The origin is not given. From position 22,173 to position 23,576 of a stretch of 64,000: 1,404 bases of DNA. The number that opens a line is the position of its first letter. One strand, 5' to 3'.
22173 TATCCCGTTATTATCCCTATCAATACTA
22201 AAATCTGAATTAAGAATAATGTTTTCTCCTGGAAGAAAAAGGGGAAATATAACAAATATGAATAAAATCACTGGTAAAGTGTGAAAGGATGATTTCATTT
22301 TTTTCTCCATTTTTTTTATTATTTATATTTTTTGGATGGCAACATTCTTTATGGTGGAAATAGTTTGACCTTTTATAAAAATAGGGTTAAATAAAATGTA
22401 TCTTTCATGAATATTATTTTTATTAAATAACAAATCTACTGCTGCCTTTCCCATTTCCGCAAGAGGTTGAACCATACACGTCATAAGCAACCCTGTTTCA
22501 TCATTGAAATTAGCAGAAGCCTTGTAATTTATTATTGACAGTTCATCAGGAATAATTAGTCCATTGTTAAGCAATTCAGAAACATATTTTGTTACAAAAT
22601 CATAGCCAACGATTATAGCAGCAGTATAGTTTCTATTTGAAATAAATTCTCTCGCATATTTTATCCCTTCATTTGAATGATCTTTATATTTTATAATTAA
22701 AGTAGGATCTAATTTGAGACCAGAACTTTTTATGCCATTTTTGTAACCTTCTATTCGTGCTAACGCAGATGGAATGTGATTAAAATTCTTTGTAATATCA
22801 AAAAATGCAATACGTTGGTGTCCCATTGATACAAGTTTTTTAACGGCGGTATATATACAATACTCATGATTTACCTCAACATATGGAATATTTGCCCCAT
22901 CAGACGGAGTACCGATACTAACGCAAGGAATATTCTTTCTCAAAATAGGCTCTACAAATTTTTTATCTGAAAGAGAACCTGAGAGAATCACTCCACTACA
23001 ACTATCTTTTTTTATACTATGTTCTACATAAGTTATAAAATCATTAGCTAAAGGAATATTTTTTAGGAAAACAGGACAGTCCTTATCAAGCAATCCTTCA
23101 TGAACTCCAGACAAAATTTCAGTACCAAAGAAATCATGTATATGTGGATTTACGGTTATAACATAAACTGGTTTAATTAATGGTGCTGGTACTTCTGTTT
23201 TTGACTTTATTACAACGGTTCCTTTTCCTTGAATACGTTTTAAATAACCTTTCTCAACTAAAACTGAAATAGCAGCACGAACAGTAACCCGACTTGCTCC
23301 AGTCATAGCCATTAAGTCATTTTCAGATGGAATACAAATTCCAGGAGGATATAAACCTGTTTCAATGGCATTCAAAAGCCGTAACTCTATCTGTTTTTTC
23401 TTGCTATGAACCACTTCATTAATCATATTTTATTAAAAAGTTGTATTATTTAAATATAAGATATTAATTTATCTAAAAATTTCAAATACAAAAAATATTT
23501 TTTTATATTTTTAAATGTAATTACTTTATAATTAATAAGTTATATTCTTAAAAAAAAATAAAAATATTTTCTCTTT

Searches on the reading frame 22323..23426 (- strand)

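Call 96: search_protein_families(library=pfam, proteins=[window:22323-23426:-], max_evalue=0.001)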
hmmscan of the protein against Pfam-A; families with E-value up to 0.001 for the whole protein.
window:22323-23426:- (367 aa): 3 families
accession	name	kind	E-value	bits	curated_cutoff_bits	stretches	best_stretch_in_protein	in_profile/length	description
PF00392.27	GntR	-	7.2e-15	54.8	27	1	10-72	2-64/64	Bacterial regulatory proteins, gntR family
PF13377.12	Peripla_BP_3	-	3.4e-13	50.5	26.5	1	195-343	1-154/167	Periplasmic binding protein-like domain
PF00532.27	Peripla_BP_1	-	8.5e-08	32.4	22.2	1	102-335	17-259/281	Periplasmic binding proteins and sugar binding domain of LacI family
